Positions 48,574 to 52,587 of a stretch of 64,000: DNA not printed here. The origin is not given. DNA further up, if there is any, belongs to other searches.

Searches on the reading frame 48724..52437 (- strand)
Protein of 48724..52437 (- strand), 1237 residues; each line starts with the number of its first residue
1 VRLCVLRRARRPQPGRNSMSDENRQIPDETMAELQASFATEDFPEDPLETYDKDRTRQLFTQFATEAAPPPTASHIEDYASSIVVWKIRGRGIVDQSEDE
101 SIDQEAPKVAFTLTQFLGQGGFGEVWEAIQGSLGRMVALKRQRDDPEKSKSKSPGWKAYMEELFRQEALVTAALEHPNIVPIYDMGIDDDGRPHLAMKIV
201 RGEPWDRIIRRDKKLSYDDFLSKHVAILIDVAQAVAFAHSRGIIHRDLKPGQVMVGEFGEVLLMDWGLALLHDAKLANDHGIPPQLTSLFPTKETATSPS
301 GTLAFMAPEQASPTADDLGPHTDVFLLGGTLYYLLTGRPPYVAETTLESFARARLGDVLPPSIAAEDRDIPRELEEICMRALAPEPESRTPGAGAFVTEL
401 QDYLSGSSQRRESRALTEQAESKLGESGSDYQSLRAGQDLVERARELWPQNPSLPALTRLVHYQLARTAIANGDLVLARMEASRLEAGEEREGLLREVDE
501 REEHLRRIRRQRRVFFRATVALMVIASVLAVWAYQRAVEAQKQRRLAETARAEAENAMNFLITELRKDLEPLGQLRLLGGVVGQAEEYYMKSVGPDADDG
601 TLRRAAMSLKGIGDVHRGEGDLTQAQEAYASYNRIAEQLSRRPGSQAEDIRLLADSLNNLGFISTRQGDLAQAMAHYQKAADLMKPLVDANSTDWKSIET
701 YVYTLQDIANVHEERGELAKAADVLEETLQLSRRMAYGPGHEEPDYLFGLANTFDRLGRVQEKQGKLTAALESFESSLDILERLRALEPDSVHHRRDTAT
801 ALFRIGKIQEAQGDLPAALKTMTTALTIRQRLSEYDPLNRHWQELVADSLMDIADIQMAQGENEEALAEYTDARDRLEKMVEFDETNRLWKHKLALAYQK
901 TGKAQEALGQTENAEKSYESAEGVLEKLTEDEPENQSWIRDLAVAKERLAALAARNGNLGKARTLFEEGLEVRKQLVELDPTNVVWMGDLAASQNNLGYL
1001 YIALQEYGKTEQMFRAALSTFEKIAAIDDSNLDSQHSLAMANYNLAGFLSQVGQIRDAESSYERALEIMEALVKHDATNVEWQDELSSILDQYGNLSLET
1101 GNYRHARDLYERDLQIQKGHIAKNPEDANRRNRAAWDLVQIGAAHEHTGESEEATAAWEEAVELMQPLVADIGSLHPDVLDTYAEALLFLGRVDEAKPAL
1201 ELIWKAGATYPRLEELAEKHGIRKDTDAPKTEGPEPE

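Call 16: search_protein_families(library=pfam, proteins=[window:48724-52437:-], max_evalue=0.001)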
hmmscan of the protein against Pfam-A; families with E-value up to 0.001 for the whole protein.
window:48724-52437:- (1237 aa): 16 families
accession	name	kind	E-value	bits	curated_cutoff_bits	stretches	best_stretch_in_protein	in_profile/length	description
PF13424.12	TPR_12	-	3.1e-36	123.8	30.1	4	705-782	5-76/77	Tetratricopeptide repeat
PF07719.23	TPR_2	-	5e-33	110.9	27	0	654-684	1-31/34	Tetratricopeptide repeat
PF00069.31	Pkinase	-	1.9e-32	113.1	31.7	1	112-390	2-252/263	Protein kinase domain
PF13374.12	TPR_10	-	6.2e-27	93.2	27.5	1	653-683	1-31/42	Tetratricopeptide repeat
PF00515.34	TPR_1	-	7.4e-22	76.6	27.8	0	654-682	1-29/34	Tetratricopeptide repeat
PF13181.12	TPR_8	-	1.3e-20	72.2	25.7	0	654-683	1-30/34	Tetratricopeptide repeat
PF07714.23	PK_Tyr_Ser-Thr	-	3.3e-15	56.5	23.1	1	112-390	2-249/258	Protein tyrosine and serine/threonine kinase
PF13428.12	TPR_14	-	5.7e-13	48.6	23.5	0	904-943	3-42/44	Tetratricopeptide repeat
PF24885.1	TPR_NPHP3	-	1.4e-11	44.7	100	1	1020-1123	78-184/239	Nephrocystin-3 TPR domain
PF17874.7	TPR_MalT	-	8.3e-11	42.2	45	0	648-761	74-178/336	MalT-like TPR region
PF13176.12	TPR_7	-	2.4e-10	40.1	27.9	0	754-781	2-29/36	Tetratricopeptide repeat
PF14559.12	TPR_19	-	4.5e-07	30.5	25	0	1158-1216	7-64/68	Tetratricopeptide repeat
PF04212.24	MIT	-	1.6e-06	28.6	30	0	1134-1170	3-39/66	MIT (microtubule interacting and transport) domain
PF13371.12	TPR_9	-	4.6e-06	27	35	1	770-820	7-57/73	Tetratricopeptide repeat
PF13174.12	TPR_6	-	5.8e-06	27.1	26.3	0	801-823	2-24/33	Tetratricopeptide repeat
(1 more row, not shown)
